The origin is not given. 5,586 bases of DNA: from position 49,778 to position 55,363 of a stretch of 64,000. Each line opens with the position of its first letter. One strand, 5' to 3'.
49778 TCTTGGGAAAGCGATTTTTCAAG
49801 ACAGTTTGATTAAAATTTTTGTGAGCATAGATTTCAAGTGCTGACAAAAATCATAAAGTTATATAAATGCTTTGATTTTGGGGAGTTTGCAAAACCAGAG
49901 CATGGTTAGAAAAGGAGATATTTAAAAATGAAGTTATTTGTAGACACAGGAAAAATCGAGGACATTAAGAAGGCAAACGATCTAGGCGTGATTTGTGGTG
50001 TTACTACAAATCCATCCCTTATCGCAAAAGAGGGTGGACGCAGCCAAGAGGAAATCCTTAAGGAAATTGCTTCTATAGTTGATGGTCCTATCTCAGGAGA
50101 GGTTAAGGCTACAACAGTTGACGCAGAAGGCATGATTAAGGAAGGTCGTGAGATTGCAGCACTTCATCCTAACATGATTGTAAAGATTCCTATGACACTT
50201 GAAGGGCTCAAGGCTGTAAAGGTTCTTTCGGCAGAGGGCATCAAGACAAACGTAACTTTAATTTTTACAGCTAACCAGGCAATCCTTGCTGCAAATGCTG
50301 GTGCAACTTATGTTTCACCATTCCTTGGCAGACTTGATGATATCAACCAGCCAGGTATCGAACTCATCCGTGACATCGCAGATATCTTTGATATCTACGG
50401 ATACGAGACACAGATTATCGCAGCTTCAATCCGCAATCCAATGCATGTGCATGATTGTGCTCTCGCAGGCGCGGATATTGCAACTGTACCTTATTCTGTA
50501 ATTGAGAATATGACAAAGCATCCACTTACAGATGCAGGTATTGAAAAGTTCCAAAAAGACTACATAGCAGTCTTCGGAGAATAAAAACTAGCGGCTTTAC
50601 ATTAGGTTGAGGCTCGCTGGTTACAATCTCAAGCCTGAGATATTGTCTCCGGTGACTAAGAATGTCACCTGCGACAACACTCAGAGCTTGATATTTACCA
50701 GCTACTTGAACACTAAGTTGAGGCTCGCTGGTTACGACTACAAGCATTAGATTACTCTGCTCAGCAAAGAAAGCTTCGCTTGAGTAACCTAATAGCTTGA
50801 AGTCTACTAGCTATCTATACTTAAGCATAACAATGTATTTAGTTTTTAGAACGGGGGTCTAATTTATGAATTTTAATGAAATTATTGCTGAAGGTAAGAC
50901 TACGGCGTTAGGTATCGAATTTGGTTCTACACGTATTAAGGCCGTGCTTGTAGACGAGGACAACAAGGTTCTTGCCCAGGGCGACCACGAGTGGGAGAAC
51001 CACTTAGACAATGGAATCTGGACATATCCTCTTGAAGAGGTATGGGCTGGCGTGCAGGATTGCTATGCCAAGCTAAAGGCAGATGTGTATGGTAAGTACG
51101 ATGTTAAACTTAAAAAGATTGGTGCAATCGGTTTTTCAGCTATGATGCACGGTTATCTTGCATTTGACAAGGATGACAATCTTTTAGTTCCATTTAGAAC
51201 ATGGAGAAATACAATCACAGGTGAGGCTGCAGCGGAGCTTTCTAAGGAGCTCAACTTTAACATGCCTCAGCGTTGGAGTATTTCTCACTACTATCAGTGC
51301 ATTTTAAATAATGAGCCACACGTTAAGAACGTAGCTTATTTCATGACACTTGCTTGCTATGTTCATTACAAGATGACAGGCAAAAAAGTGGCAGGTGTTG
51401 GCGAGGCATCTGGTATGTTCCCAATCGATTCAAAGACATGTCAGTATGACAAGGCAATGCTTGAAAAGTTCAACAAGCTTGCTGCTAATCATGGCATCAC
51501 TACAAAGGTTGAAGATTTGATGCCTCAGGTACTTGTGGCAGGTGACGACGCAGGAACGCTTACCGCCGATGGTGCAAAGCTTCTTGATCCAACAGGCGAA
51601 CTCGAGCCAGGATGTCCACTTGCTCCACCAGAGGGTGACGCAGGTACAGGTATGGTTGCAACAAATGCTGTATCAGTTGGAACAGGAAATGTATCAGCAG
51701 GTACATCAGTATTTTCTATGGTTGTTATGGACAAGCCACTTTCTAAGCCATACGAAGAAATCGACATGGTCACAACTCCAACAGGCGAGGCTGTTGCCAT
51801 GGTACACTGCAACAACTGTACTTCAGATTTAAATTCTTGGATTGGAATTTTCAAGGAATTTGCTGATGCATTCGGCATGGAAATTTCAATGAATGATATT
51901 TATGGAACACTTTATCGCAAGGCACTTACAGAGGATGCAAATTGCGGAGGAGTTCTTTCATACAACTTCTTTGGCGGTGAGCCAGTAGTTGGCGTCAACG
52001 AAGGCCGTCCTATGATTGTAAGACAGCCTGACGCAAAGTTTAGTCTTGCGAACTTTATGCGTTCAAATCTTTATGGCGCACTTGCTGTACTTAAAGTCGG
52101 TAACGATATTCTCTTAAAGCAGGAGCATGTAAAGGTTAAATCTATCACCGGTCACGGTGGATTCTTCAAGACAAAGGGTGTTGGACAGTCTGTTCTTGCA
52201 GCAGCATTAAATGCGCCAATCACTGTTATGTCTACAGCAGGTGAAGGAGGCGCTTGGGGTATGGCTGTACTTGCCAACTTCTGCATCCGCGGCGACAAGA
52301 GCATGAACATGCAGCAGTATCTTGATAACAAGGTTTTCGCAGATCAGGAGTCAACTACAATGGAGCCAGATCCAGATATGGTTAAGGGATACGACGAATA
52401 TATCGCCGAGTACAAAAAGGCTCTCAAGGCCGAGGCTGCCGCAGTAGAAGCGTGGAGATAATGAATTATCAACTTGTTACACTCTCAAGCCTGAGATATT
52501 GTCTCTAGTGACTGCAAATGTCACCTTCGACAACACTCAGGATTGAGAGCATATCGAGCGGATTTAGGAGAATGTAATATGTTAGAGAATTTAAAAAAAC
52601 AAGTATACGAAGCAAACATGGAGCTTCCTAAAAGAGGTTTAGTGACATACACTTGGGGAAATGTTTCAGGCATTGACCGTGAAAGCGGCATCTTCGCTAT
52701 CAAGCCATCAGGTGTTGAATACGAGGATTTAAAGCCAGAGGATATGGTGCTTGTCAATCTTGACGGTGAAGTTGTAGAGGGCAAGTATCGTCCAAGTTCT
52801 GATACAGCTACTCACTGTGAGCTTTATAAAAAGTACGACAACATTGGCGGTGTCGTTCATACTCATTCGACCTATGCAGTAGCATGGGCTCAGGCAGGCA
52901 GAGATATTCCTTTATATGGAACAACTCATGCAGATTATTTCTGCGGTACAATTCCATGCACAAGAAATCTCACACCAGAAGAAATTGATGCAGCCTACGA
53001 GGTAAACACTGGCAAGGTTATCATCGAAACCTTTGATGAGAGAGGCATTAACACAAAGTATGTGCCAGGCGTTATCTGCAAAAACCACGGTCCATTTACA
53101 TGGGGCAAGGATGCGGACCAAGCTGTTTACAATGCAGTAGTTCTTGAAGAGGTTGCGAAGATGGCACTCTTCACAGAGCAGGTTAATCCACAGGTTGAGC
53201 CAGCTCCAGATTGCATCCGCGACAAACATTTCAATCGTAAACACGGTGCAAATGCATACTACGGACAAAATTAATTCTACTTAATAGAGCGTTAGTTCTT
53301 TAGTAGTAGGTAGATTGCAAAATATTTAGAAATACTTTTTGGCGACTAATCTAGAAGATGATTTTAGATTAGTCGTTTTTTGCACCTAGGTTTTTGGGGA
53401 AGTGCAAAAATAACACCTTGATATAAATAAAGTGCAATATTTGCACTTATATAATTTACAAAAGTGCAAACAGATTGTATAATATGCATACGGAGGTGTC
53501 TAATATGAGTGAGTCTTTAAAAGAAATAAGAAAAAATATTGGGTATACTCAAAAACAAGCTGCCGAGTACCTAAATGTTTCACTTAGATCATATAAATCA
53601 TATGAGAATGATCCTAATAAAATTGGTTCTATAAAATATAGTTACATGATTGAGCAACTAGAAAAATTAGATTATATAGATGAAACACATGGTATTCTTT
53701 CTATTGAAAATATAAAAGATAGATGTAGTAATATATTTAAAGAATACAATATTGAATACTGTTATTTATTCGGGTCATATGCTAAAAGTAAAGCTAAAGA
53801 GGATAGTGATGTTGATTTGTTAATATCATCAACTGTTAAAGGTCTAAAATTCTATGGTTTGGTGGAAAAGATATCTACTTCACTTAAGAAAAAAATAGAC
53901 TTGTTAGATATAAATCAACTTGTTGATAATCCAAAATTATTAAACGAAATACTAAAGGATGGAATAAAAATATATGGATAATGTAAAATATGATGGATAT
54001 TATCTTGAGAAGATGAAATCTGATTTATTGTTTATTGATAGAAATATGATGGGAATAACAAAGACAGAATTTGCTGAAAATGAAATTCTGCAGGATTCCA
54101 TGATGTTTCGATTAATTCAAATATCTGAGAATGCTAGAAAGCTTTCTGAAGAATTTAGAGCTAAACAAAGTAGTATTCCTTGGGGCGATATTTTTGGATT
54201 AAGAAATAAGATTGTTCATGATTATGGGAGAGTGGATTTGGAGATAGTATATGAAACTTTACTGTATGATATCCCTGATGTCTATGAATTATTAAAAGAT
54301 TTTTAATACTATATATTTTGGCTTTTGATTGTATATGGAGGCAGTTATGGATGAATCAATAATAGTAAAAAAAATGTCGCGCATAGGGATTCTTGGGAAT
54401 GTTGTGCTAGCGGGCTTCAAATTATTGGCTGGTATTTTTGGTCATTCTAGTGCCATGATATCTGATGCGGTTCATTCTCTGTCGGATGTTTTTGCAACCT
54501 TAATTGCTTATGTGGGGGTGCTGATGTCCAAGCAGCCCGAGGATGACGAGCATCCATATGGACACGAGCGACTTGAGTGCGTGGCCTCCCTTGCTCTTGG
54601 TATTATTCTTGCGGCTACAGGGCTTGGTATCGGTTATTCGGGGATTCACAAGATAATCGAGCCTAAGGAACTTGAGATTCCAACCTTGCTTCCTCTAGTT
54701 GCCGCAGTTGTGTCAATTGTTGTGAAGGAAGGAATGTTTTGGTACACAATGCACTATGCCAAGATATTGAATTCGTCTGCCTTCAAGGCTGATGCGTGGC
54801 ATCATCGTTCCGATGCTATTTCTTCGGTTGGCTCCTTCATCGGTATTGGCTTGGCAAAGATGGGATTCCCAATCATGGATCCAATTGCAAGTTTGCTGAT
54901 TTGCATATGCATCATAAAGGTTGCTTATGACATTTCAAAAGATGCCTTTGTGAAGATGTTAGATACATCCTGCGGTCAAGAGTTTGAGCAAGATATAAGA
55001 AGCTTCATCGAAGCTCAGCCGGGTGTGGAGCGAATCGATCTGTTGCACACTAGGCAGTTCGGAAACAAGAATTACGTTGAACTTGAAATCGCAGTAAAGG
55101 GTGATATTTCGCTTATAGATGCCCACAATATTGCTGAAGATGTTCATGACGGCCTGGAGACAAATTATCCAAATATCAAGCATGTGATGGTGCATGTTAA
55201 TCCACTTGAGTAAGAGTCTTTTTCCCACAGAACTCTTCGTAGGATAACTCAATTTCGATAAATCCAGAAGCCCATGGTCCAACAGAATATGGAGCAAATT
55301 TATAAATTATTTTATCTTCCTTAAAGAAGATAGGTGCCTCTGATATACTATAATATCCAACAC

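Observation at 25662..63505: Shared upstream motif links five orphan/secreted genes at two distant loci: a possible undescribed regulon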

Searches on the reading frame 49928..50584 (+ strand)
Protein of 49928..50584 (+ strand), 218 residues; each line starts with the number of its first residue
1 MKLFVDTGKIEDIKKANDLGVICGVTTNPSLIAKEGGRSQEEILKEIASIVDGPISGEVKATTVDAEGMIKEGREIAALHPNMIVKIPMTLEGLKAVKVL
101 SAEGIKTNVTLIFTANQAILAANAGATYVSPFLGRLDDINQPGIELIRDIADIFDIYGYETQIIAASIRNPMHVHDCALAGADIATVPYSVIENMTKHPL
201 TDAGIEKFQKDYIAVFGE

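Call 28: search_protein_families(library=pfam, proteins=[window:49928-50584:+], max_evalue=0.001)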
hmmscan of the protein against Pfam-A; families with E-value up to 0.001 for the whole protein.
window:49928-50584:+ (218 aa): 1 family
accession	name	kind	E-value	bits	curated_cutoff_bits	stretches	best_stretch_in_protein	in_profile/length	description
PF00923.25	TAL_FSA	-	4.9e-63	213.6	27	1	3-211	1-277/285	Transaldolase/Fructose-6-phosphate aldolase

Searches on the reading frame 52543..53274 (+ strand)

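Call 28: search_protein_families(library=pfam, proteins=[window:52543-53274:+], max_evalue=0.001)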
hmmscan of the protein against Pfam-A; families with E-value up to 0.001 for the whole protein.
window:52543-53274:+ (243 aa): 1 family
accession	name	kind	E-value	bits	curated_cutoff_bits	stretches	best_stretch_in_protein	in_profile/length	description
PF00596.27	Aldolase_II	-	2.5e-54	184.4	22.2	1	20-209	2-183/183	Class II Aldolase and Adducin N-terminal domain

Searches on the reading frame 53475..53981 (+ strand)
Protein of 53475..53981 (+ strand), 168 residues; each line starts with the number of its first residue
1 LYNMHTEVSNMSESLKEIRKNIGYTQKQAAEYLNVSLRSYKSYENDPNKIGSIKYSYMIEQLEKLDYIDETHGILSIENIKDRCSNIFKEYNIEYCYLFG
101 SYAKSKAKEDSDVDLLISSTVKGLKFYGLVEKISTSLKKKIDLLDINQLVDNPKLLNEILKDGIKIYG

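Call 28: search_protein_families(library=pfam, proteins=[window:53475-53981:+], max_evalue=0.001)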
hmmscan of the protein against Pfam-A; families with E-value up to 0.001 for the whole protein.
window:53475-53981:+ (168 aa): 5 families
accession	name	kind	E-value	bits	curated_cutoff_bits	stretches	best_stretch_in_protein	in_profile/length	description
PF18765.7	Polbeta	-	8.5e-16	58.3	26.9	1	84-167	3-88/93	Polymerase beta, Nucleotidyltransferase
PF01909.29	NTP_transf_2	-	3.2e-09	37.5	21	1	81-165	5-92/93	Nucleotidyltransferase domain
PF01381.28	HTH_3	-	3.8e-07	30.5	23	1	15-49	1-35/55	Helix-turn-helix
PF12844.13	HTH_19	-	0.00019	21.7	30.2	1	14-60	3-46/64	Helix-turn-helix domain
PF22600.2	MTPAP-like_central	-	0.00043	20.8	27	1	76-125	25-71/139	Poly(A) RNA polymerase, mitochondrial-like, central palm domain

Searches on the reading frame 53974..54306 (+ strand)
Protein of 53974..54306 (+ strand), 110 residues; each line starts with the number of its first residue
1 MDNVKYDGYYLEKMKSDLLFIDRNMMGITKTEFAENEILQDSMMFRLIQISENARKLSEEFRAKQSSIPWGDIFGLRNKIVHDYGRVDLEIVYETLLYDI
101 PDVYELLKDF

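Call 28: search_protein_families(library=pfam, proteins=[window:53974-54306:+], max_evalue=0.001)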
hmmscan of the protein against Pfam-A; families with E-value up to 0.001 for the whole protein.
window:53974-54306:+ (110 aa): 1 family
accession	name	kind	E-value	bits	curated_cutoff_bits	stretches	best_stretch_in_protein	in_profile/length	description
PF01934.22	HepT-like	-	8e-20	71.2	23.5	1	21-108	8-118/120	Ribonuclease HepT-like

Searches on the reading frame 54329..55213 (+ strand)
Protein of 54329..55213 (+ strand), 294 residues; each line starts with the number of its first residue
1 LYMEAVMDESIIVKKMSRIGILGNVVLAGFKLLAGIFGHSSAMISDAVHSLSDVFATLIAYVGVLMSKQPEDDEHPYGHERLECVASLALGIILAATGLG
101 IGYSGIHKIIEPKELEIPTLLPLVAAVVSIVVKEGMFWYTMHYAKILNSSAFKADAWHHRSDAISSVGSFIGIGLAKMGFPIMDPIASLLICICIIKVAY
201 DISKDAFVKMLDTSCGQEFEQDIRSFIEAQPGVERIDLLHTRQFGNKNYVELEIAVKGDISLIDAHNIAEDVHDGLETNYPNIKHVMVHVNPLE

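Call 28: search_protein_families(library=pfam, proteins=[window:54329-55213:+], max_evalue=0.001)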
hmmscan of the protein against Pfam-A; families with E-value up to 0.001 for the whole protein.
window:54329-55213:+ (294 aa): 2 families
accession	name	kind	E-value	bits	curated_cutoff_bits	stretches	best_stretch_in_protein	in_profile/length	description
PF01545.26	Cation_efflux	-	1.1e-50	172.6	26.6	1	18-210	2-197/198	Cation efflux family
PF16916.11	ZT_dimer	-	1.1e-22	80.2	26.7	1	217-292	3-77/78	Dimerisation domain of Zinc Transporter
